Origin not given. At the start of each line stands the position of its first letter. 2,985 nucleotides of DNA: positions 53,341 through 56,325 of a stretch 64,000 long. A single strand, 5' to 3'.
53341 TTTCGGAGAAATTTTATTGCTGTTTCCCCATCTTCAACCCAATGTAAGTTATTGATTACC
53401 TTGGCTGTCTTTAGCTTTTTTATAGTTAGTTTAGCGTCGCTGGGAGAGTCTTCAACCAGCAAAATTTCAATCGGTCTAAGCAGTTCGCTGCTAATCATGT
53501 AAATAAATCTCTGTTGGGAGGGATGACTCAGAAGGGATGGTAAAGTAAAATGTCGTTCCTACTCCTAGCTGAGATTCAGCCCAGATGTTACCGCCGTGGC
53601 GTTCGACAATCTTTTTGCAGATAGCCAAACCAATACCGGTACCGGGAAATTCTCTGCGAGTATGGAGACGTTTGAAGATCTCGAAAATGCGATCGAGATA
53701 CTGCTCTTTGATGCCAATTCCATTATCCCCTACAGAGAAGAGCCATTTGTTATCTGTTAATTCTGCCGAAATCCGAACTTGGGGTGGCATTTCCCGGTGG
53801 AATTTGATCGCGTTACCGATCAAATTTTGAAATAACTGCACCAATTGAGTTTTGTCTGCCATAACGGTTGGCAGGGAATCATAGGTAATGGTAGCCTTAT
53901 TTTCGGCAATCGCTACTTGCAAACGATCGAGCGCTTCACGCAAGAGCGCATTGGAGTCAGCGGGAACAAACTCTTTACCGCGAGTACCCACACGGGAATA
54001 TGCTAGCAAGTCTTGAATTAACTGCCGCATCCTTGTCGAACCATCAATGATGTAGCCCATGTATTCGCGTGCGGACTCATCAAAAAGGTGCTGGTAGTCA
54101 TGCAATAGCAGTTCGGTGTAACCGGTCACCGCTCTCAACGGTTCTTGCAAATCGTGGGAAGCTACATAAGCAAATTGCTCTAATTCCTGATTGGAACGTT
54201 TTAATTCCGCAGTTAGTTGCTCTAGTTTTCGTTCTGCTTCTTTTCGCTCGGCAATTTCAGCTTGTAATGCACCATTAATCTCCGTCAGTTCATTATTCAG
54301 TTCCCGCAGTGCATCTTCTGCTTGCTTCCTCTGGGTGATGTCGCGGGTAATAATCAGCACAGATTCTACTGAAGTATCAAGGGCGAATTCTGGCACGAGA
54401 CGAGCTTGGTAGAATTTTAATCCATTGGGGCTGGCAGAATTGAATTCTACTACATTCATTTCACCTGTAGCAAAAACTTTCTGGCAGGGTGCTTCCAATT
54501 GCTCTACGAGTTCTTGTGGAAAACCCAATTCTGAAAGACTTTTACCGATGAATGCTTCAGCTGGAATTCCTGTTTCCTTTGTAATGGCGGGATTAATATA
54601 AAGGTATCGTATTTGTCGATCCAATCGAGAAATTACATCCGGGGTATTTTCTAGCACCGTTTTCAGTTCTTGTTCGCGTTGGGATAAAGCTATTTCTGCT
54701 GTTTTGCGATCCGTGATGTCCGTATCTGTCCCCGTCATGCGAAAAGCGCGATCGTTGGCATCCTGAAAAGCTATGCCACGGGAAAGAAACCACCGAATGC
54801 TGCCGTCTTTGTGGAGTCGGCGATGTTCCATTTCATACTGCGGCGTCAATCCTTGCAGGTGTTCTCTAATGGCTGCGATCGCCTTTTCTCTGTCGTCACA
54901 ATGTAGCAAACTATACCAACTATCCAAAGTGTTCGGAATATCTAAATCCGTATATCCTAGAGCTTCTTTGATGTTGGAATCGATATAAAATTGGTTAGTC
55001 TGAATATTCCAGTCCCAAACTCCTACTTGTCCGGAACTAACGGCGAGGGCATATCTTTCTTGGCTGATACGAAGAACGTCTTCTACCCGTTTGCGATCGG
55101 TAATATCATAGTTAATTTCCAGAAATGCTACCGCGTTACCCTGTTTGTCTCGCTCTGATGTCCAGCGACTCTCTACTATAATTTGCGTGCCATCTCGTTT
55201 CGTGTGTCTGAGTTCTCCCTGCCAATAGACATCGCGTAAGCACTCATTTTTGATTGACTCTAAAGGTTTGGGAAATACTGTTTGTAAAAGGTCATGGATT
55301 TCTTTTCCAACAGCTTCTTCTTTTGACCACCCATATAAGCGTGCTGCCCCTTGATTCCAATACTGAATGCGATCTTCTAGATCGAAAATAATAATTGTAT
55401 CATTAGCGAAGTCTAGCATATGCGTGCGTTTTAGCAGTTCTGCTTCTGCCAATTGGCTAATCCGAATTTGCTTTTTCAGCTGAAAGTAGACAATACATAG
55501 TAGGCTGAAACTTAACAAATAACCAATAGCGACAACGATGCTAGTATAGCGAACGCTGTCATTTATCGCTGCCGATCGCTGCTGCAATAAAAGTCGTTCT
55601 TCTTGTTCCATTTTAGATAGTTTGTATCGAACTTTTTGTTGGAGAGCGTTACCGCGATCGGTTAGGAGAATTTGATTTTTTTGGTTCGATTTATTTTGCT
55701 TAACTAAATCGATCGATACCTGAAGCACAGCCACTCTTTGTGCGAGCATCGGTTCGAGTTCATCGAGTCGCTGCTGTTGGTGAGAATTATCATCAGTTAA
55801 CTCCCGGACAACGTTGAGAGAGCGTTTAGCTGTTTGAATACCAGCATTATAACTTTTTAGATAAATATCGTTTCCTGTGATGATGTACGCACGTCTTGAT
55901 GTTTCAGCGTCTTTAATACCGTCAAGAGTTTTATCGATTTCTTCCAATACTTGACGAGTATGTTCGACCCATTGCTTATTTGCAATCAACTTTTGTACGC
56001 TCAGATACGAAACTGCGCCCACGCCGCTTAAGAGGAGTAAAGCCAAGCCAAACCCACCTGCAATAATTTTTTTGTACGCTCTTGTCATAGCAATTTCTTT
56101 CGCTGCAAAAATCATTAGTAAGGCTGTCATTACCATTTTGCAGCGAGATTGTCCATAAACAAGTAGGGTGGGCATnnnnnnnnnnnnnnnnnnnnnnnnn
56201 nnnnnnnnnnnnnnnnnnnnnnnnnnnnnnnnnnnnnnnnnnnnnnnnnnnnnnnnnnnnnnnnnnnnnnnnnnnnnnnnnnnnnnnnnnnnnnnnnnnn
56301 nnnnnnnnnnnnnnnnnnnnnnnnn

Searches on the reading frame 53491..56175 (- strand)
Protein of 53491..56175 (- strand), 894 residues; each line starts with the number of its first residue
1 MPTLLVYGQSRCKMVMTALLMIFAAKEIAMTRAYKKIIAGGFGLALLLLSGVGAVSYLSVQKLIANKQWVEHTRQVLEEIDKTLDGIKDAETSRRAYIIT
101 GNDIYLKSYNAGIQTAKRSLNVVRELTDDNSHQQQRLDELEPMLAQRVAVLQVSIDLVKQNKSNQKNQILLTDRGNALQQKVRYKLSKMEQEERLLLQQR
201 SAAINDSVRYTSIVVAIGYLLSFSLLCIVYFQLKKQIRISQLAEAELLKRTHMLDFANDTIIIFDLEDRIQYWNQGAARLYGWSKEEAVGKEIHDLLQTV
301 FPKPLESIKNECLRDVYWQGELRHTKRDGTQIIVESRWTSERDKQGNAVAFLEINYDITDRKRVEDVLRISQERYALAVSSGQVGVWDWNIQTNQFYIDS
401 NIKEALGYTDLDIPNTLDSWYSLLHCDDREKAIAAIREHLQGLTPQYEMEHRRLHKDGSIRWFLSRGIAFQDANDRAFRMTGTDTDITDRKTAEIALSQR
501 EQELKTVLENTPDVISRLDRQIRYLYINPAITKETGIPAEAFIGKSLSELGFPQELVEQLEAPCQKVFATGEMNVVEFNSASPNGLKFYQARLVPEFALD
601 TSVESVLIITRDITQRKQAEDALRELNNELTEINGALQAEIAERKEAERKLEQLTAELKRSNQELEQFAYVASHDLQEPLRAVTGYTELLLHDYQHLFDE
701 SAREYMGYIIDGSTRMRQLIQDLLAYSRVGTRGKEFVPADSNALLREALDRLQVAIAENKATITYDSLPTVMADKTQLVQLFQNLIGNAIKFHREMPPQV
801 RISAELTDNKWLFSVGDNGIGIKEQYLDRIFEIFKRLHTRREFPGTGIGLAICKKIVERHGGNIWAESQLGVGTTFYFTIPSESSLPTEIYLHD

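Call 47: search_protein_families(library=pfam, proteins=[window:53491-56175:-], max_evalue=0.00001)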
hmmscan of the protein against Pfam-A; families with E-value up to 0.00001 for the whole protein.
window:53491-56175:- (894 aa): 8 families
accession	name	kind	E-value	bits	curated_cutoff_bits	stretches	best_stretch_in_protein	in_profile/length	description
PF08448.16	PAS_4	-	1.4e-34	119.1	23.1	2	508-618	1-110/110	PAS fold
PF08447.18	PAS_3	-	6.8e-32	110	25.6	2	396-483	2-88/89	PAS fold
PF05227.19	CHASE3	-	1.5e-31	109.6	28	1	67-202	2-137/138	CHASE3 domain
PF02518.31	HATPase_c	-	4.4e-29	101.6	26.4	1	774-883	2-110/111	Histidine kinase-, DNA gyrase B-, and HSP90-like ATPase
PF00989.32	PAS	-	7.8e-24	84.3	22.6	1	252-351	5-106/113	PAS fold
PF13426.13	PAS_9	-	4.7e-21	75.4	27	1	260-360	3-103/103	PAS domain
PF13188.13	PAS_8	-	2.6e-14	52.9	21.8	1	253-305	6-55/65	PAS domain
PF00512.31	HisKA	-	3.5e-13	49.8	26.9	1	665-730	2-64/66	His Kinase A (phospho-acceptor) domain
